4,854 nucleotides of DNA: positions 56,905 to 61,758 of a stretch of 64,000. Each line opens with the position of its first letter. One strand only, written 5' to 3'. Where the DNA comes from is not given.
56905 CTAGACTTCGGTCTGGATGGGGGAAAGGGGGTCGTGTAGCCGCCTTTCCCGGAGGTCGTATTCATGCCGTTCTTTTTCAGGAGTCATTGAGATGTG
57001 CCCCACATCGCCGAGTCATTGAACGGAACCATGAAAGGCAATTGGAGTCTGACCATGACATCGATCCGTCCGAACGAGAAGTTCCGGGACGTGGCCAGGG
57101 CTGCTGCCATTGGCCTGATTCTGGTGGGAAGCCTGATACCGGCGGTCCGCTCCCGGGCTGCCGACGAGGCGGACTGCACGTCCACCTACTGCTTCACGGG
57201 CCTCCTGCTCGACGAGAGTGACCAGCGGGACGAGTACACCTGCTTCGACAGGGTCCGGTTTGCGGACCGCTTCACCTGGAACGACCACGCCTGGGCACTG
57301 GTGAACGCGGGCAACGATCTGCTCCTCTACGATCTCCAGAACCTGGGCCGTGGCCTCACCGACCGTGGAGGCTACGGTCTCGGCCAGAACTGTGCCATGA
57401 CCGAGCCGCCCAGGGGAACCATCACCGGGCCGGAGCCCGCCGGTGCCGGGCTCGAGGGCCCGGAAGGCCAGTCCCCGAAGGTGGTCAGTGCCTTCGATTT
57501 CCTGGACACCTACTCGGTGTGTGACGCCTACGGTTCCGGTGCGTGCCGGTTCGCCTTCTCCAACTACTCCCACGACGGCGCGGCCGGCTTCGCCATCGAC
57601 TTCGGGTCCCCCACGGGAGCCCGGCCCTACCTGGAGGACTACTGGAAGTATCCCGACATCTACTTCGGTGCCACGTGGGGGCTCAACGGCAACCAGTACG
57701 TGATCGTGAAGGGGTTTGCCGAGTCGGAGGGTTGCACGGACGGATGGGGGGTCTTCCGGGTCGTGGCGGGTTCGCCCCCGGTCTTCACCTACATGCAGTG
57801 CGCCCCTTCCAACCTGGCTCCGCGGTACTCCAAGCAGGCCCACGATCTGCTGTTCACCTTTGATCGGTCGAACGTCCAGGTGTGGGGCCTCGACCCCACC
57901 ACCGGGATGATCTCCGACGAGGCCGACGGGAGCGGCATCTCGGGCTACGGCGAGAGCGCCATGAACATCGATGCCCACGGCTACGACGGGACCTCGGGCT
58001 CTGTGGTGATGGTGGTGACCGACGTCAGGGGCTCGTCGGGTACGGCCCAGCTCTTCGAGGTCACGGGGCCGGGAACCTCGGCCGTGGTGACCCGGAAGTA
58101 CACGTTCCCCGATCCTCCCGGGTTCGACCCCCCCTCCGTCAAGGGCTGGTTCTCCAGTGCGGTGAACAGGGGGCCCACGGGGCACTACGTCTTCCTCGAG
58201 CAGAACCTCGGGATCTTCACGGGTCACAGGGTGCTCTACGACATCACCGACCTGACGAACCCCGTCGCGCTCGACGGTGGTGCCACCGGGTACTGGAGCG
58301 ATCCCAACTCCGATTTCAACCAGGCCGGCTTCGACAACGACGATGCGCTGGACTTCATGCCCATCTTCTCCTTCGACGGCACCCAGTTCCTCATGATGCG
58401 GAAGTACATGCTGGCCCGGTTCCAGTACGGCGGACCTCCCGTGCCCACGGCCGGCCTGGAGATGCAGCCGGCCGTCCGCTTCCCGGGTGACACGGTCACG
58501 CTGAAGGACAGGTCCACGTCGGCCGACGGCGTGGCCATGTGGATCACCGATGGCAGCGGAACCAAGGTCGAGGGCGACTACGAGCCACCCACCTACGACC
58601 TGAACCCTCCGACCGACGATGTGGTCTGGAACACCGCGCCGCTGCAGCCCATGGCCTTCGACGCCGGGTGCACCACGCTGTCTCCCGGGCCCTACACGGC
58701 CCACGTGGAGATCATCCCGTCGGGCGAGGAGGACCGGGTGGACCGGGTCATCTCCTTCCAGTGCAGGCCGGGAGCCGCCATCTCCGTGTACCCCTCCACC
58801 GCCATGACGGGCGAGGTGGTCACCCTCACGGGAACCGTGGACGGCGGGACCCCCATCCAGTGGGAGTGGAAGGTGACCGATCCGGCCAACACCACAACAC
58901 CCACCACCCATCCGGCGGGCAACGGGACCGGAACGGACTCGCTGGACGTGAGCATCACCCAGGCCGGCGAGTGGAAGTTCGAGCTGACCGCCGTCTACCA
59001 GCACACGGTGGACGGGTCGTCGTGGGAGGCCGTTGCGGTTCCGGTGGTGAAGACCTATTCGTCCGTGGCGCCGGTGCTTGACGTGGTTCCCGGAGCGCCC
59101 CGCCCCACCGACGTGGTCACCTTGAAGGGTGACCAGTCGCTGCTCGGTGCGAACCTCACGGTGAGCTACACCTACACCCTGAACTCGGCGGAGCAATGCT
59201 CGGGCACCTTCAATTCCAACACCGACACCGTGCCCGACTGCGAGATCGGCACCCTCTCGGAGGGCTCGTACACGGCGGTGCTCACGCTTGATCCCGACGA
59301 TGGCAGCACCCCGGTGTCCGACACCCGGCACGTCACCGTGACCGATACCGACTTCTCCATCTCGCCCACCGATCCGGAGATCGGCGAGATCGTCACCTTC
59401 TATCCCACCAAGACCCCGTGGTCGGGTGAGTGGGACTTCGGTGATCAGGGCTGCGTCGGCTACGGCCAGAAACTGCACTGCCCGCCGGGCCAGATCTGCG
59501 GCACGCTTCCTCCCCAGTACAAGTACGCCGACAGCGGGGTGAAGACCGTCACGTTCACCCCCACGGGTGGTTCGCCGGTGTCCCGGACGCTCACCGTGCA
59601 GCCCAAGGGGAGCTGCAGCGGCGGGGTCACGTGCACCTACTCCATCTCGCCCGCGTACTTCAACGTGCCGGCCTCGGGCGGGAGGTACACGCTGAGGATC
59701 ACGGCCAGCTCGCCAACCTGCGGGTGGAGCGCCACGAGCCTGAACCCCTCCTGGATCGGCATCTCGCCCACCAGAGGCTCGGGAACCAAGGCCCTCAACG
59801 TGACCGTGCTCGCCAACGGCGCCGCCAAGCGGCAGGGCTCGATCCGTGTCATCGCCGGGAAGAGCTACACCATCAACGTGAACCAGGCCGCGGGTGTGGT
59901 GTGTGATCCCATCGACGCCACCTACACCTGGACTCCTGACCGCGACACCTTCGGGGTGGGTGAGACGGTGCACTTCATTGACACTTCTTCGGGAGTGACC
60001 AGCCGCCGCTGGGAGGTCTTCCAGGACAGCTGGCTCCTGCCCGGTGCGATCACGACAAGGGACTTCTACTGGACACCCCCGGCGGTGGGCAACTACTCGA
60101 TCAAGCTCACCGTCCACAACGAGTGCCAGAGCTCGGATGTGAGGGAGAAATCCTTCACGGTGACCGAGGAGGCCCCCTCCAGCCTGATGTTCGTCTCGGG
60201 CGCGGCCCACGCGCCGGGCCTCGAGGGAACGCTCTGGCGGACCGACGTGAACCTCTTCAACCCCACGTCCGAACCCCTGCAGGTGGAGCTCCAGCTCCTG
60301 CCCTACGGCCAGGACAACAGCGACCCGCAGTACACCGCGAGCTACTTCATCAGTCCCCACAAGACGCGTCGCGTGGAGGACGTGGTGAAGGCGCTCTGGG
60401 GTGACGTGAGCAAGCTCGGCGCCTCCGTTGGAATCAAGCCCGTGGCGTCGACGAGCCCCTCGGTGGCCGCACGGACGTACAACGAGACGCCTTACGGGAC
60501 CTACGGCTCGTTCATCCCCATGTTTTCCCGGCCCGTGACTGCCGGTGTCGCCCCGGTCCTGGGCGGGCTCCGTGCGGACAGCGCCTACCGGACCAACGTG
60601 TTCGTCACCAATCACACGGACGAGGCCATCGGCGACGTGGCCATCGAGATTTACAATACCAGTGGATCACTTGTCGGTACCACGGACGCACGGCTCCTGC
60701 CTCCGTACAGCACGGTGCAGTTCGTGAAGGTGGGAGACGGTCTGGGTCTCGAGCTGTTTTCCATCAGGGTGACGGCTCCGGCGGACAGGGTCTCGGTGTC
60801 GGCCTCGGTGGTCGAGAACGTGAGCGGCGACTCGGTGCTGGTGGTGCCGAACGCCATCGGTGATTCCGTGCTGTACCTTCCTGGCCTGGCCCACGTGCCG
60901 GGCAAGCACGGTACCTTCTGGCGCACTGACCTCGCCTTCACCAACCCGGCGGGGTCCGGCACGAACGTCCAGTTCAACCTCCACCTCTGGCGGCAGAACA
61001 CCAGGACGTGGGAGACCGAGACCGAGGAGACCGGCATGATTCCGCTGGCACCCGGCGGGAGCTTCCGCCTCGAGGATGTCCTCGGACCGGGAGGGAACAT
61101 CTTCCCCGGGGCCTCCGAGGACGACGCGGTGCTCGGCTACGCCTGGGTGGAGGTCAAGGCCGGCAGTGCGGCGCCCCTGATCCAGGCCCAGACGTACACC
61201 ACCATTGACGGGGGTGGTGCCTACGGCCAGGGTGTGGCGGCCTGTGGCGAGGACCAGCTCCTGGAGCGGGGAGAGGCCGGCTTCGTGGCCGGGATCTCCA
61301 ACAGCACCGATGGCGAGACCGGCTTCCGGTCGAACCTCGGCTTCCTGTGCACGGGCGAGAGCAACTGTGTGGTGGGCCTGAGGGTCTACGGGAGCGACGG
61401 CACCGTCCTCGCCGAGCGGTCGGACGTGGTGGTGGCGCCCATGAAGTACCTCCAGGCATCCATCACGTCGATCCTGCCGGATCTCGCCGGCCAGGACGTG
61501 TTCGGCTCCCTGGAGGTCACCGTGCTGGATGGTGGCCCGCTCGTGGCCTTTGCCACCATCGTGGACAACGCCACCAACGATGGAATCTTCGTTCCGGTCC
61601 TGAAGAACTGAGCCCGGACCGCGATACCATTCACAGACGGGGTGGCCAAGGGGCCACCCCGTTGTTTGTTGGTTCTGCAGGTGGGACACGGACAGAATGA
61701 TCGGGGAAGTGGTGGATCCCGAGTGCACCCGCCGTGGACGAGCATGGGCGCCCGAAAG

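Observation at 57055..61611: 1518-aa surface protein with mixed adhesin-like modules and no recognisable anchoring signal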

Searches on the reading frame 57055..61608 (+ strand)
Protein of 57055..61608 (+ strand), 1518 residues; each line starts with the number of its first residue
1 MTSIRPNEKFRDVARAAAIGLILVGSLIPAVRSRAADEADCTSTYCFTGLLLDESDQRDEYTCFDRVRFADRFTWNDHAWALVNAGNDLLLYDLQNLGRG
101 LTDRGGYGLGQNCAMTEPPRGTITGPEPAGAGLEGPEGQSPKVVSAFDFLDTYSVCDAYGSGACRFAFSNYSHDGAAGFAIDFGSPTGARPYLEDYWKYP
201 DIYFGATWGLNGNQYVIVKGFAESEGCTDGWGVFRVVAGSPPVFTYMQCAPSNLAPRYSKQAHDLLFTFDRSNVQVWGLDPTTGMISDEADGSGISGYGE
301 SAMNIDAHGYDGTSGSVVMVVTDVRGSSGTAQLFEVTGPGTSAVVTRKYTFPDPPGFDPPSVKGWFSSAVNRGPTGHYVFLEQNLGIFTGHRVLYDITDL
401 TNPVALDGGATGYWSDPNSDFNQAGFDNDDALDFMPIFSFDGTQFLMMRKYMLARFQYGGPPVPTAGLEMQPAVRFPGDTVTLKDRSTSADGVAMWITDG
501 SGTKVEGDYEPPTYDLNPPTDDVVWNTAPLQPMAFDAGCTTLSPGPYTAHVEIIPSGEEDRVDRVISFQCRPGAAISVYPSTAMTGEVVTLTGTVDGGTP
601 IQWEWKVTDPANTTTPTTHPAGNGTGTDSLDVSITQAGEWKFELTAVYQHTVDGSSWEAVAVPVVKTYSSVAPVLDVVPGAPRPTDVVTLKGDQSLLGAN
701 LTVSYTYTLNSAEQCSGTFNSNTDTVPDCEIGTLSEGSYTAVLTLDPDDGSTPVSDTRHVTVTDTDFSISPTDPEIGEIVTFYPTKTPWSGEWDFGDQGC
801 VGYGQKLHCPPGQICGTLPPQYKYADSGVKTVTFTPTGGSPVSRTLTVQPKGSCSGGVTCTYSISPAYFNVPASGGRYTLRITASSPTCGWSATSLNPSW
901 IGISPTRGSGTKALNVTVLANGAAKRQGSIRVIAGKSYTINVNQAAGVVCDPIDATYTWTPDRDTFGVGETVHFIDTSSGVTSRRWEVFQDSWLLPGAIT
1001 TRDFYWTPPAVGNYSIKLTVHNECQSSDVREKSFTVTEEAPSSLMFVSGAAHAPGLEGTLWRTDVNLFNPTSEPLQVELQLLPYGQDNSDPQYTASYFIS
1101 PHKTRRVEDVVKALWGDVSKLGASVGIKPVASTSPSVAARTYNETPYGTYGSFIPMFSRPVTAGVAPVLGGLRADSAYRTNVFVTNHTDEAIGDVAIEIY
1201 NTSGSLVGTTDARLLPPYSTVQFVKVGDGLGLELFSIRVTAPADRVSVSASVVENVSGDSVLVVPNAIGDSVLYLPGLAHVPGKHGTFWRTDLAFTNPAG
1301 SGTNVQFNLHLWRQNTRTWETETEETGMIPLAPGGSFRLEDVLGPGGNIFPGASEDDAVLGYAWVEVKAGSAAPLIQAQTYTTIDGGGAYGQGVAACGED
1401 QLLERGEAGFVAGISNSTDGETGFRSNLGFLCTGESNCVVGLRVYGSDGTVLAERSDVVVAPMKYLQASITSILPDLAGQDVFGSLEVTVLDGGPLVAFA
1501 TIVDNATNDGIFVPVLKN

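Call 3: search_protein_families(library=pfam, proteins=[window:57055-61608:+], max_evalue=1)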
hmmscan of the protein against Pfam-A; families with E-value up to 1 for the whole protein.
window:57055-61608:+ (1518 aa): 5 families
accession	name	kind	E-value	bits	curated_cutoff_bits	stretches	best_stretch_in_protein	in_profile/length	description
PF18911.6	PKD_4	-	0.0015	19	27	0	785-840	31-72/85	PKD domain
PF07705.17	CARDB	-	0.027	15.1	22.7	1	981-1023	47-86/101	CARDB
PF22352.2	K319L-like_PKD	-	0.13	12.7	27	0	587-647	12-69/84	K319L-like, PKD domain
PF07495.19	Y_Y_Y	-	0.27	11.6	26.6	0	986-1036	14-64/65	Y_Y_Y domain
PF00801.26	PKD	-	0.39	11.2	23.5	1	963-1027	8-72/80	PKD domain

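Call 4: search_protein_families(library=ncbifam, proteins=[window:57055-61608:+], max_evalue=1)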
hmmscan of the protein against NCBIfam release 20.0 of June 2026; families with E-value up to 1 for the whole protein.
window:57055-61608:+ (1518 aa): 0 families

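Call 5: find_homologous_proteins(query=window:57055-61608:+, max_evalue=0.001)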
Query window:57055-61608:+ (1518 aa): 3 proteins with E <= 0.001 among 8000 candidates.
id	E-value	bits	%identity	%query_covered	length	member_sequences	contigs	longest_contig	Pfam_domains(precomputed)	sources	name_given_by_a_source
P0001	0.0e+0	3525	100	100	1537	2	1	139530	PF13004.14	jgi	-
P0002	0.0e+0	2399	70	99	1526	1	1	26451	PF19190.7,PF13004.14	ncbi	-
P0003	1.0e-12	64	26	36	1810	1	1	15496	PF02128.22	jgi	jgi:hypothetical protein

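Call 6: find_encoding_contigs(protein=P0002, flank=10000, max_places=4)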
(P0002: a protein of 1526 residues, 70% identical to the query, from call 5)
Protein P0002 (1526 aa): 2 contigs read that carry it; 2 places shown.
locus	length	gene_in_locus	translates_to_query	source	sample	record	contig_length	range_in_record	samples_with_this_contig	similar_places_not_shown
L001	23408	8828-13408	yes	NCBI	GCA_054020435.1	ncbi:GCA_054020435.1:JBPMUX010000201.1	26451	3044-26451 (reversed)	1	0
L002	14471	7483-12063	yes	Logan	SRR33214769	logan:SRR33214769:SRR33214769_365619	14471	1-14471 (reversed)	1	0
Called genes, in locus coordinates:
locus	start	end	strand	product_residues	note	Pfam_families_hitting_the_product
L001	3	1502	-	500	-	?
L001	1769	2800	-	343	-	-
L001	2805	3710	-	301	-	PF07719:TPR_2 (faint), PF13424:TPR_12 (faint), PF17874:TPR_MalT (faint)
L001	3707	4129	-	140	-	PF13744:HTH_37, PF12844:HTH_19, PF13560:HTH_31, PF01381:HTH_3, PF13443:HTH_26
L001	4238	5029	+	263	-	PF01061:ABC2_membrane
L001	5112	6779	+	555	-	PF13517:FG-GAP_3, PF01839:FG-GAP (weak)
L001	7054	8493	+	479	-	-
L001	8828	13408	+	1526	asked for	PF13004:BACON, PF19190:BACON_2 (weak)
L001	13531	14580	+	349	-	PF13527:Acetyltransf_9 (weak)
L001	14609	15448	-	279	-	-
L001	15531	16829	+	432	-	PF00005:ABC_tran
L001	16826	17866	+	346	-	PF20706:GT4-conflict (faint), PF00534:Glycos_transf_1, PF13692:Glyco_trans_1_4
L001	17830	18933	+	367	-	PF00535:Glycos_transf_2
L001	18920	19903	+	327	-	-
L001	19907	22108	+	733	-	-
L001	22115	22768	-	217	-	PF07578:LAB_N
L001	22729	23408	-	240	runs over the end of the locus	PF13641:Glyco_tranf_2_3 (weak), PF00535:Glycos_transf_2, PF10111:Glyco_tranf_2_2 (weak)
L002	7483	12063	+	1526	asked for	PF13004:BACON, PF19190:BACON_2 (weak)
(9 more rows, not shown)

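Call 7: find_encoding_contigs(protein=P0001, flank=10000, max_places=4)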
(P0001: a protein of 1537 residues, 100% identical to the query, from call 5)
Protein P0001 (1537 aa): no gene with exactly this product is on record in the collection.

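Call 13: search_solved_structures(query=window:57055-61608:+, max_evalue=10)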
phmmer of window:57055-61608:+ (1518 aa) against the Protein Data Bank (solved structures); distinct sequences matched with E-value up to 10: 3.
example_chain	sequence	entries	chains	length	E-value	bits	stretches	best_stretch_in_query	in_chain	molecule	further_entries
3og3_A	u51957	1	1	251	0.65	10.2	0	1194-1258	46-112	Imidazole glycerol phosphate synthase subunit hisF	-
7r49_H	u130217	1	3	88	0.77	10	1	1466-1502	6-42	D-alanyl carrier protein 1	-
4fx7_A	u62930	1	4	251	0.81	9.9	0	1208-1258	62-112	Imidazole glycerol phosphate synthase subunit HisF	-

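Call 35: find_related_loci(query=window:57055-61608:+, collection=genome_contigs, flank=10000)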
Query window:57055-61608:+ (1518 aa) in genome_contigs; peptide patterns used: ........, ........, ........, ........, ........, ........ (x = any residue, [..] = any of these).
60 stretches matched a pattern, but none encodes a relative of the query by tblastn (E <= 1e-3).

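Call 68: find_encoding_contigs(protein=P0003, flank=10000, max_places=2)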
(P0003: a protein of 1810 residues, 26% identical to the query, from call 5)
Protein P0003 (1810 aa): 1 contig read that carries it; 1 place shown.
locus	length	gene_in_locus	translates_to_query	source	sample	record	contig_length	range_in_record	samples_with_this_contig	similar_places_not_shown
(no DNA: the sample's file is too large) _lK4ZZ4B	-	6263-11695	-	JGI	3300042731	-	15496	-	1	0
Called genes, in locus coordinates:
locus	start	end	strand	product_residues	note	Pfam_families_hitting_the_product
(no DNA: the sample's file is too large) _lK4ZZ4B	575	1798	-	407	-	PF17820:PDZ_6 (faint), PF13424:TPR_12 (weak)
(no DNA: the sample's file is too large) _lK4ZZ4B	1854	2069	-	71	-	-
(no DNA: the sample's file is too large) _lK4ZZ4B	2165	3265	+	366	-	PF13524:Glyco_trans_1_2 (faint), PF00534:Glycos_transf_1, PF13692:Glyco_trans_1_4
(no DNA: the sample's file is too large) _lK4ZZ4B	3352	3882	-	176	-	PF27355:MJ1278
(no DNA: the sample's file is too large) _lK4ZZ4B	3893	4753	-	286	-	PF14237:GYF_2, PF27355:MJ1278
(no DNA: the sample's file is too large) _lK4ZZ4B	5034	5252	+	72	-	-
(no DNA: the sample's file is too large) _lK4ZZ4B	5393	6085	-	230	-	PF07238:PilZ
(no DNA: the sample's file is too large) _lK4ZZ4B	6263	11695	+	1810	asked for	PF02128:Peptidase_M36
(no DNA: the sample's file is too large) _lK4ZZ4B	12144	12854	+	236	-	PF00106:adh_short, PF08659:KR, PF13561:adh_short_C2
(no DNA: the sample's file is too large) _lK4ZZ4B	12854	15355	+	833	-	PF03176:MMPL, PF12349:Sterol-sensing (faint)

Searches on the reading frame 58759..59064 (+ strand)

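Call 66: search_protein_families(library=pfam, proteins=[window:58759-59064:+], max_evalue=10)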
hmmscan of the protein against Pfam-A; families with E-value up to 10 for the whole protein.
seq(102 aa): 2 families
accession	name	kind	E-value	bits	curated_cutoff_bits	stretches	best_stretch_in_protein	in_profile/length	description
PF13927.12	Ig_3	-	0.03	15.3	30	1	8-65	4-62/78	Immunoglobulin domain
PF20366.3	DUF6661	-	0.13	12.5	27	1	35-69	42-75/174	Family of unknown function (DUF6661)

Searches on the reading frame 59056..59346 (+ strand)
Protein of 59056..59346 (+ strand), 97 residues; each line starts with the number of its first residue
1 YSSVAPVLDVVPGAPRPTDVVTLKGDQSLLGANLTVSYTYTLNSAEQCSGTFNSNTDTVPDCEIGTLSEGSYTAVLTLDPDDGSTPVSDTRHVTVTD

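Call 66: search_protein_families(library=pfam, proteins=[window:59056-59346:+], max_evalue=10)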
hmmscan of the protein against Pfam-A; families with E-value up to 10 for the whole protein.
seq(97 aa): 2 families
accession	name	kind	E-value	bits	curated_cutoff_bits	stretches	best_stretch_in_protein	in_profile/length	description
PF22352.2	K319L-like_PKD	-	0.019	15.4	27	1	17-95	10-84/84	K319L-like, PKD domain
PF18911.6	PKD_4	-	0.051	14.1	27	1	69-95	59-85/85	PKD domain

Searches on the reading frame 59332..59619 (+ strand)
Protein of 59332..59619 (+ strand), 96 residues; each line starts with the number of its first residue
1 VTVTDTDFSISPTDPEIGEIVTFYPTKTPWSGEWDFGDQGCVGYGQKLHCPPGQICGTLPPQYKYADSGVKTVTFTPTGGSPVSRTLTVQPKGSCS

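Call 66: search_protein_families(library=pfam, proteins=[window:59332-59619:+], max_evalue=10)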
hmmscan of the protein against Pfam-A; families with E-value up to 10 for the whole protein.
seq(96 aa): 2 families
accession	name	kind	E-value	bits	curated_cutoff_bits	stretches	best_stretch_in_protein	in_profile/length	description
PF18911.6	PKD_4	-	0.026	15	27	1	26-84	31-75/85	PKD domain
PF10050.14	DUF2284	-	0.33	11.1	25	1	38-53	19-34/161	Predicted metal-binding protein (DUF2284)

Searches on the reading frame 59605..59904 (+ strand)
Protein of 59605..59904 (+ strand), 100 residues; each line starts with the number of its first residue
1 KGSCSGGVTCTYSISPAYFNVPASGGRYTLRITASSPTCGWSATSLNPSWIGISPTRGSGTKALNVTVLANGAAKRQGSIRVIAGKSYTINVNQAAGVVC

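Call 66: search_protein_families(library=pfam, proteins=[window:59605-59904:+], max_evalue=10)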
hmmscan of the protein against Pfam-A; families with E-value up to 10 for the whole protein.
seq(100 aa): 4 families
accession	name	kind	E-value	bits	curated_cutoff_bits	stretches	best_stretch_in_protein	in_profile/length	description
PF13004.13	BACON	-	7.7e-10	39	25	1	41-95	3-61/61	Putative binding domain, N-terminal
PF19190.6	BACON_2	-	0.0009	19.6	25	1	13-80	3-75/94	Viral BACON domain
PF07691.17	PA14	-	0.094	13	24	1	69-93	93-117/147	PA14 domain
PF08329.16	ChitinaseA_N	-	0.11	12.6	21.2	1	17-74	75-128/133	Chitinase A, N-terminal domain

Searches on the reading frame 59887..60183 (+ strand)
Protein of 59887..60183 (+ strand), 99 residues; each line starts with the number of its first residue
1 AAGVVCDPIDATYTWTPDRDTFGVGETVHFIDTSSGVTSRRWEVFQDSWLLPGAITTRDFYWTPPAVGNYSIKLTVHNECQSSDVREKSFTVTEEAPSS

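Call 66: search_protein_families(library=pfam, proteins=[window:59887-60183:+], max_evalue=10)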
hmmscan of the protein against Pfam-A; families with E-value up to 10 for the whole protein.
seq(99 aa): 4 families
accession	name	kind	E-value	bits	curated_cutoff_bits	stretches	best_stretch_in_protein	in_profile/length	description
PF00801.26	PKD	-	0.003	18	23.5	1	19-83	8-72/80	PKD domain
PF07705.17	CARDB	-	0.0035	18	22.7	1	36-79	46-86/101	CARDB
PF19408.5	PKD_6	-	0.039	14.7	25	1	27-86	21-78/82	PKD-like domain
PF18911.6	PKD_4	-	0.096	13.2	27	1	65-92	57-83/85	PKD domain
